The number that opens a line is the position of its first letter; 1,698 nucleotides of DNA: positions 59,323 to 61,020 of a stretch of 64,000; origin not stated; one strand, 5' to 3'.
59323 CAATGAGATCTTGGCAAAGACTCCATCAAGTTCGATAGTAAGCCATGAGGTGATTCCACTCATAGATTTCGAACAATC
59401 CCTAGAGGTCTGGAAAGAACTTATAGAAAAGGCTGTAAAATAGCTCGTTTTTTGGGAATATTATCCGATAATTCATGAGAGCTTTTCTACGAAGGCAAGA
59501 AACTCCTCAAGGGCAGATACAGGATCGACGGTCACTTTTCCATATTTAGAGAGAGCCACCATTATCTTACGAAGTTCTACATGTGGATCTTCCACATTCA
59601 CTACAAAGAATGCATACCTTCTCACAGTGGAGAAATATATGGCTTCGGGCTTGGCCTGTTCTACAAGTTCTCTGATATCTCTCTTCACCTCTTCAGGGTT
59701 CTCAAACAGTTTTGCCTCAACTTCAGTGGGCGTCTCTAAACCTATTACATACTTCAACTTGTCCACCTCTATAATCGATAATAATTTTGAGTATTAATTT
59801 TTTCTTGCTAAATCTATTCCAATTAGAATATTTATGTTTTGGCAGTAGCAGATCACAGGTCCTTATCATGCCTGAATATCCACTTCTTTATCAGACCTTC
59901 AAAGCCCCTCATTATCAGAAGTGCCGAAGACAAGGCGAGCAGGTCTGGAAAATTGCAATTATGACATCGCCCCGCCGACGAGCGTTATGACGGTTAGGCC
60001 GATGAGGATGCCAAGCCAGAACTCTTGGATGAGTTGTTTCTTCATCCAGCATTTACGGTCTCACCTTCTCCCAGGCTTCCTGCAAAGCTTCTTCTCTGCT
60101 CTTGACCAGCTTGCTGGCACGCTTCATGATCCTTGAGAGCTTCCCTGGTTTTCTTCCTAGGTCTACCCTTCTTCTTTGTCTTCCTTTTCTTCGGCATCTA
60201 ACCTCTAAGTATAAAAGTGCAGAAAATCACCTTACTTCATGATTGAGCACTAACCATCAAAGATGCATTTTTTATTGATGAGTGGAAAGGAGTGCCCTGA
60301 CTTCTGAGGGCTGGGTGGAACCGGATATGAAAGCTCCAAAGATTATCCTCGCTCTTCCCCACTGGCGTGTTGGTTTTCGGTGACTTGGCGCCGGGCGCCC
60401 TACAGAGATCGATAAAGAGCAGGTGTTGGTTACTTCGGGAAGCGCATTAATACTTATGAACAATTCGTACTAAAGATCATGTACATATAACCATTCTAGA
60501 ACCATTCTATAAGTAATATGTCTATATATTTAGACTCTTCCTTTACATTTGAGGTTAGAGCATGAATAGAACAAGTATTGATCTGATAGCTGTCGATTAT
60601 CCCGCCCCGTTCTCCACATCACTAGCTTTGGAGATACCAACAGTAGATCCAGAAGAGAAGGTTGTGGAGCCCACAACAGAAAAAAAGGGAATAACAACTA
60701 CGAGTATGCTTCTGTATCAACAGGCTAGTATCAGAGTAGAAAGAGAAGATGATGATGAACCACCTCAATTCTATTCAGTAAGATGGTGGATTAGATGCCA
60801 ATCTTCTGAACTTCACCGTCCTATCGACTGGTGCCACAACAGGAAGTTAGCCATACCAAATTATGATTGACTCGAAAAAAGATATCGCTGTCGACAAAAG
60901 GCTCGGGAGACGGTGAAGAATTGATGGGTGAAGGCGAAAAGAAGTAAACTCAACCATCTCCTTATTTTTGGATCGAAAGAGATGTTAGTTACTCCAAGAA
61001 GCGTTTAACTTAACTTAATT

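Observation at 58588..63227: A 4.6-kb foreign-looking island splits the L32e-L19e junction of the ribosomal protein operon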

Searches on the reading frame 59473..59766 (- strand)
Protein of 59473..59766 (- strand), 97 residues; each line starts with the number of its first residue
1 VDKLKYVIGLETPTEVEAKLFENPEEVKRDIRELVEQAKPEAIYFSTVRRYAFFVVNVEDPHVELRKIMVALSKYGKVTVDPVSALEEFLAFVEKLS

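Call 9: search_protein_families(library=pfam, max_evalue=1, proteins=[window:59473-59766:-])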
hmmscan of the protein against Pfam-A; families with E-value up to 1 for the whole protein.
window:59473-59766:- (97 aa): 1 family
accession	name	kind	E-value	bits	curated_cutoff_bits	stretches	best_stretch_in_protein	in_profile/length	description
PF21506.2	Knl-2-like_dom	-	0.17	12.2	27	1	1-19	8-26/54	Kinetochore null protein 2-like domain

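Call 33: find_related_loci(query=window:59473-59766:-, collection=viral_contigs, flank=8000)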
Query window:59473-59766:- (97 aa) in viral_contigs; peptide patterns used: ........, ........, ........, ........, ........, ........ (x = any residue, [..] = any of these).
33 stretches matched a pattern, but none encodes a relative of the query by tblastn (E <= 1e-3).

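Call 37: find_homologous_proteins(query=window:59473-59766:-, max_evalue=0.01)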
Query window:59473-59766:- (97 aa): 14 proteins with E <= 0.01 among 17 candidates.
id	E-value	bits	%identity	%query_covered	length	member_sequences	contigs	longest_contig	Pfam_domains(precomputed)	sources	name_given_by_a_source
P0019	1.2e-51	190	99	97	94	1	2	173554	-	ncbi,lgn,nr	ncbi:MAG: hypothetical protein H3Z50_00500 [archaeon]|nr:hypothetical protein [archaeon] MCP8305691.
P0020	2.4e-32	128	69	96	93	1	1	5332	-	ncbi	-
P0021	3.3e-32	128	69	96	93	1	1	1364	-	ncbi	-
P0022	2.3e-31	125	66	96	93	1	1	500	-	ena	-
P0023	3.1e-31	125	65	96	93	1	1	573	-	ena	-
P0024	1.6e-30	123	65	96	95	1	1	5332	-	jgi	jgi:hypothetical protein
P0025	4.2e-30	121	65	96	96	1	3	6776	-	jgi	jgi:hypothetical protein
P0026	5.6e-30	121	63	96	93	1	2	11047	-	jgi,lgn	jgi:hypothetical protein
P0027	1.5e-28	116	62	94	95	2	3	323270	-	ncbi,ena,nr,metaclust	ncbi:MAG TPA: hypothetical protein VJ574_00985 [Candidatus Bathyarchaeia archaeon]|nr:MAG: hypotheti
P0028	1.7e-28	116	58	96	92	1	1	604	-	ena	-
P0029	6.9e-25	105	59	96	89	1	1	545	-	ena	-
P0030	1.2e-24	104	59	99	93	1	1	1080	-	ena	-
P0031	1.8e-24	103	60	96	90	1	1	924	-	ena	-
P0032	4.6e-22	96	54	96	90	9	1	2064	-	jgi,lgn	jgi:hypothetical protein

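Call 38: find_encoding_contigs(protein=P0020, flank=6000, max_places=3)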
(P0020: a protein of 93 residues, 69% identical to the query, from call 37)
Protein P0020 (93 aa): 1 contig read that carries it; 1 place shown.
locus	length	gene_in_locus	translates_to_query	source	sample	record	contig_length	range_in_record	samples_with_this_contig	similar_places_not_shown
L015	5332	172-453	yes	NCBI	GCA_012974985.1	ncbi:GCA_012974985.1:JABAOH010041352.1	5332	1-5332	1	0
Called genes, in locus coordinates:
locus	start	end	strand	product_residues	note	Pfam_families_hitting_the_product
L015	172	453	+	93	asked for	-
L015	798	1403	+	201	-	PF00440:TetR_N, PF13977:TetR_C_6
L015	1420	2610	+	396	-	PF12704:MacB_PCD, PF02687:FtsX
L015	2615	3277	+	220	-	PF00005:ABC_tran, PF02463:SMC_N (faint)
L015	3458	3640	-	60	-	PF07411:DUF1508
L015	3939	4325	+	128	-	PF01741:MscL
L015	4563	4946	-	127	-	PF07411:DUF1508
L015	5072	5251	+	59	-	-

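Call 39: find_encoding_contigs(protein=P0027, flank=6000, max_places=3)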
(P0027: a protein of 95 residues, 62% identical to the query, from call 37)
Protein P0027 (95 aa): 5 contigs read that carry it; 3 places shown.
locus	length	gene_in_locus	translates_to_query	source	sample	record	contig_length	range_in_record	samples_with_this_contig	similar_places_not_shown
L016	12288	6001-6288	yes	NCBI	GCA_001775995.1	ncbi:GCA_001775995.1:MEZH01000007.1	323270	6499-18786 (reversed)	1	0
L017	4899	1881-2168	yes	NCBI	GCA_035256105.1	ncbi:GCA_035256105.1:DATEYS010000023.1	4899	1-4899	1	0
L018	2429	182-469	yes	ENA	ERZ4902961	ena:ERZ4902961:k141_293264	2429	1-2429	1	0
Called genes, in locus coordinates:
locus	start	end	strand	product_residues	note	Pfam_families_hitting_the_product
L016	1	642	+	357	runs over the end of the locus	PF01658:Inos-1-P_synth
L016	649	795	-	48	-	PF01402:RHH_1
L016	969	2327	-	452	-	PF01142:TruD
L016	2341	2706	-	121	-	PF01981:PTH2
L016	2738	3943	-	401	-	PF00890:FAD_binding_2 (faint), PF01494:FAD_binding_3, PF03486:HI0933_like (weak), PF05834:Lycopene_cycl (faint), PF07992:Pyr_redox_2 (faint), PF12831:FAD_oxidored, PF01266:DAO (weak), PF22578:GGR_cat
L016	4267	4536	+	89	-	PF00736:EF1_GNE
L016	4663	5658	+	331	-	PF00389:2-Hacid_dh, PF02826:2-Hacid_dh_C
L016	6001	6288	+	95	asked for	-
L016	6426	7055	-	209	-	PF01593:Amino_oxidase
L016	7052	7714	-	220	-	PF00890:FAD_binding_2, PF01266:DAO, PF12831:FAD_oxidored (weak), PF13450:NAD_binding_8, PF01593:Amino_oxidase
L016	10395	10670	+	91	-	-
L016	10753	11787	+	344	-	PF00752:XPG_N, PF00867:XPG_I, PF01367:5_3_exonuc (weak)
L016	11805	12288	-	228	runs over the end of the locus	PF01135:PCMT, PF08704:GCD14, PF13847:Methyltransf_31 (weak)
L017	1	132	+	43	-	PF07754:Ribosomal_aS21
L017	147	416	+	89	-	PF00736:EF1_GNE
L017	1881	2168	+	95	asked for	-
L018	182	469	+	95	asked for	-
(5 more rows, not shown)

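Call 40: find_encoding_contigs(protein=P0026, flank=6000, max_places=3)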
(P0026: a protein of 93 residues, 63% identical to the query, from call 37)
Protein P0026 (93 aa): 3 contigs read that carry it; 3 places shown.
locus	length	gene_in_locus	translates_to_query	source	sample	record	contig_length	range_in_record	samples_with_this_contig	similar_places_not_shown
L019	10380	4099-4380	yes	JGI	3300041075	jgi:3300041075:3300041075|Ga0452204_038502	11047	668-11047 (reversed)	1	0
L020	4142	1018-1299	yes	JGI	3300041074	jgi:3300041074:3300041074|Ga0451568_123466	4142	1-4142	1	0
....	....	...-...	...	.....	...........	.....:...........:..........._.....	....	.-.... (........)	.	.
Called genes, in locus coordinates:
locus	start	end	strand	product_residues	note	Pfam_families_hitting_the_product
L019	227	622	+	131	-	PF05899:Cupin_3 (weak), PF07883:Cupin_2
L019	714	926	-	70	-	-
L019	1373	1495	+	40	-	-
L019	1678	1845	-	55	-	PF13912:zf-C2H2_6 (faint), PF00096:zf-C2H2 (faint), PF13894:zf-C2H2_4 (faint)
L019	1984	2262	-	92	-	-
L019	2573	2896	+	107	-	-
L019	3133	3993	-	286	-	PF03551:PadR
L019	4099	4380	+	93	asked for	-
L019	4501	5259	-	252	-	PF01135:PCMT, PF13489:Methyltransf_23, PF01209:Ubie_methyltran, PF06325:PrmA, PF13847:Methyltransf_31, PF08241:Methyltransf_11, PF08242:Methyltransf_12, PF13649:Methyltransf_25, +1 more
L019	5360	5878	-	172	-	PF02566:OsmC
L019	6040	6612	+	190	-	PF13404:HTH_AsnC-type, PF13412:HTH_24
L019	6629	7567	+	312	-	PF00291:PALP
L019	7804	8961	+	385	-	PF00266:Aminotran_5, PF01212:Beta_elim_lyase (weak)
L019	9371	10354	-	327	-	PF02568:ThiI, PF03054:tRNA_Me_trans (weak), PF18297:NFACT-R_2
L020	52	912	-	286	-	PF03551:PadR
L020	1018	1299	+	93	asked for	-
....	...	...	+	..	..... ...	-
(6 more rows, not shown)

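Call 53: search_protein_families(library=ncbifam, max_evalue=0.1, proteins=[window:59473-59766:-])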
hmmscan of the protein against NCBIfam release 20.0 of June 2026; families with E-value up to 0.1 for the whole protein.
window:59473-59766:- (97 aa): 0 families

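Call 54: search_protein_families(library=phrogs, max_evalue=0.1, proteins=[window:59473-59766:-])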
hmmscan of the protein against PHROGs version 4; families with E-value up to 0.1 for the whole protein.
window:59473-59766:- (97 aa): 1 family
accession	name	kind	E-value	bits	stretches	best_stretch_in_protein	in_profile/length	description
phrog_1548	-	unknown function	0.081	14.5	0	29-65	13-46/74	-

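Call 58: predict_structure(alignment_id=A4)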
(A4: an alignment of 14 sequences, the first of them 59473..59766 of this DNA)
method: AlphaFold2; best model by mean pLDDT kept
length: 97 residues; sequences in the alignment: 14
mean_pLDDT: 87.6   pTM: 0.73
mean pLDDT of the five models: 87.6, 86.5, 78.4, 77.2, 60.3
residues with pLDDT >= 90: 50; 70-90: 39; 50-70: 8; < 50: 0
segments of 3 or more residues with pLDDT < 50: none
pLDDT, mean of each block of 10 residues (from residue 1): 87 72 84 89 91 92 90 89 91 92
secondary structure, 60 per line:
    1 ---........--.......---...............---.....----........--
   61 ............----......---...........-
elements in order: E4-11 H14-20 H24-38 E42-46 E51-58 H61-72 E77-82 H86-96

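Call 61: fold_search(model_id=the predicted structure, library=pdb)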
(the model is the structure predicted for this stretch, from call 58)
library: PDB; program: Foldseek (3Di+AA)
matches with E <= 10: 1441; with E <= 0.001: 3
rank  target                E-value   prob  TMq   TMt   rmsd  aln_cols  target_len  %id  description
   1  3zo7_D                5.6e-04  1.00  0.57  0.60   4.2        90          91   21  Crystal structure of ClcFE27A with substrate (released 2013-03-06)
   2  3znu_A                8.5e-04  1.00  0.57  0.59   4.3        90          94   21  Crystal structure of ClcF in crystal form 2 (released 2013-02-27)
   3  2vic_B                9.1e-04  1.00  0.53  0.42   6.3       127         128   11  CRYSTAL STRUCTURE OF THE ISHP608 TRANSPOSASE IN COMPLEX with Left end 26- mer DNA and manganese (released 2008-02-19)
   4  3mah                  1.0e-03  1.00  0.54  0.40   3.8        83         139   22  A putative c-terminal regulatory domain of aspartate kinase from porphyromonas gingivalis w83. (released 2010-04-14)
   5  2vju_A                1.0e-03  1.00  0.52  0.41   7.0       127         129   13  Crystal structure of the IS608 transposase in complex with the complete Right end 35-mer DNA and manganese (released 2008-02-19)
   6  3zo7_A                1.1e-03  1.00  0.57  0.59   4.1        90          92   21  Crystal structure of ClcFE27A with substrate (released 2013-03-06)
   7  3znu_H                1.1e-03  1.00  0.57  0.59   4.4        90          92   21  Crystal structure of ClcF in crystal form 2 (released 2013-02-27)
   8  3znj_3                1.1e-03  1.00  0.55  0.57   4.1        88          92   23  Crystal structure of unliganded ClcF from R.opacus 1CP in crystal form 1. (released 2013-03-06)
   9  3znu_I                1.2e-03  1.00  0.57  0.60   4.3        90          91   21  Crystal structure of ClcF in crystal form 2 (released 2013-02-27)
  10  4pcq_D                1.2e-03  1.00  0.53  0.37   3.9        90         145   17  Crystal Structure of MtbAldR (Rv2779c) (released 2015-05-06)
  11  2vhg_B                1.3e-03  1.00  0.47  0.38   9.1       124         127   14  Crystal Structure of the ISHp608 Transposase in Complex with Right End 31-mer DNA (released 2008-02-19)
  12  3zo7_E                1.4e-03  1.00  0.53  0.57   4.3        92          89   21  Crystal structure of ClcFE27A with substrate (released 2013-03-06)
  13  2vhg_A                1.4e-03  1.00  0.48  0.39   8.1       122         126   14  Crystal Structure of the ISHp608 Transposase in Complex with Right End 31-mer DNA (released 2008-02-19)
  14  2a6o_A                1.7e-03  1.00  0.50  0.34   7.8       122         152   11  Crystal Structure of the ISHp608 Transposase in Complex with Stem-loop DNA (released 2005-10-25)
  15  6fi8_B                1.8e-03  1.00  0.52  0.41   5.8       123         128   11  Crystal structure of the IS608 transposase in complex with left end 29-mer DNA hairpin and a 6-mer DNA representing th (released 2018-03-28)
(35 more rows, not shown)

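Call 82: search_protein_families(library=padloc, max_evalue=0.01, proteins=[window:59473-59766:-])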
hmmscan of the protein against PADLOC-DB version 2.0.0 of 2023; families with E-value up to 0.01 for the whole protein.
window:59473-59766:- (97 aa): 0 families

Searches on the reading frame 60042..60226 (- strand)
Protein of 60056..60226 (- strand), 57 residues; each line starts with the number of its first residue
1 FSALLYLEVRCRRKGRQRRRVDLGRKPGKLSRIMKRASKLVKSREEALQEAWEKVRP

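Call 9: search_protein_families(library=pfam, max_evalue=1, proteins=[window:60042-60197:-])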
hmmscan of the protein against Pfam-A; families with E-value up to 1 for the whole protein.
window:60042-60197:- (51 aa): 0 families

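Call 24: search_protein_families(library=pfam, max_evalue=5, proteins=[window:60056-60226:-])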
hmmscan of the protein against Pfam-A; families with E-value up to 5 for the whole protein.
seq(57 aa): 2 families
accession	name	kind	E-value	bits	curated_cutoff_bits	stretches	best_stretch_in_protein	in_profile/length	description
PF03114.23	BAR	-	0.091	12.8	28.5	1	8-54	137-181/234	BAR domain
PF11223.13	DUF3020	-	1.9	9.4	25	0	31-53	23-45/49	SPP41, DUF3020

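Call 53: search_protein_families(library=ncbifam, max_evalue=0.1, proteins=[window:60042-60197:-])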
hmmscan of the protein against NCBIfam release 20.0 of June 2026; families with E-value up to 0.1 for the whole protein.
window:60042-60197:- (51 aa): 0 families

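Call 54: search_protein_families(library=phrogs, max_evalue=0.1, proteins=[window:60042-60197:-])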
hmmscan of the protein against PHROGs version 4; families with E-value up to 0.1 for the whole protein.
window:60042-60197:- (51 aa): 0 families

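Call 82: search_protein_families(library=padloc, max_evalue=0.01, proteins=[window:60042-60197:-])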
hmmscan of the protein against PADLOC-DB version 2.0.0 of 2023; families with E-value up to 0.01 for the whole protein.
window:60042-60197:- (51 aa): 0 families

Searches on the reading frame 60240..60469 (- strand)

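Call 24: search_protein_families(library=pfam, max_evalue=5, proteins=[window:60240-60446:-, window:60275-60469:-])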
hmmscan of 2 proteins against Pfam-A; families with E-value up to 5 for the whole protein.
seq(69 aa): 1 family
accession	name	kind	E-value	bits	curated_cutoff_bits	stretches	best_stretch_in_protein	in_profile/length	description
PF17043.10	MAT1-1-2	-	0.014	15.5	26.3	1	30-64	75-109/146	Mating type protein 1-1-2 of unknown function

seq(65 aa): 0 families

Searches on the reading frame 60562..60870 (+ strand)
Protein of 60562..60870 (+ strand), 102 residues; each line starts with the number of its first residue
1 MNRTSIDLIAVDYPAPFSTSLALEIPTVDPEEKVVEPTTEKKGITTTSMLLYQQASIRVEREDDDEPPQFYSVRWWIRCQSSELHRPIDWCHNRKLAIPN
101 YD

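Call 9: search_protein_families(library=pfam, max_evalue=1, proteins=[window:60562-60870:+])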
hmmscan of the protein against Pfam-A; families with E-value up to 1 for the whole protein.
window:60562-60870:+ (102 aa): 2 families
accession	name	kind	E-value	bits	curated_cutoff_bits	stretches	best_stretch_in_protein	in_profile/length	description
PF05838.17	Glyco_hydro_108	-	0.15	13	21.2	1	41-90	23-75/85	Glycosyl hydrolase 108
PF15881.10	DUF4734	-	0.15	12.7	25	1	42-96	14-68/91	Domain of unknown function (DUF4734)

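Call 53: search_protein_families(library=ncbifam, max_evalue=0.1, proteins=[window:60562-60870:+])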
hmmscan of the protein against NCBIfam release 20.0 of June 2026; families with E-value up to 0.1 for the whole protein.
window:60562-60870:+ (102 aa): 0 families

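Call 54: search_protein_families(library=phrogs, max_evalue=0.1, proteins=[window:60562-60870:+])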
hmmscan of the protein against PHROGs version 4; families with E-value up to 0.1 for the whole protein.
window:60562-60870:+ (102 aa): 0 families

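Call 82: search_protein_families(library=padloc, max_evalue=0.01, proteins=[window:60562-60870:+])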
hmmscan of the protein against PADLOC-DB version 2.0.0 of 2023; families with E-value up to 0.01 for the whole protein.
window:60562-60870:+ (102 aa): 0 families
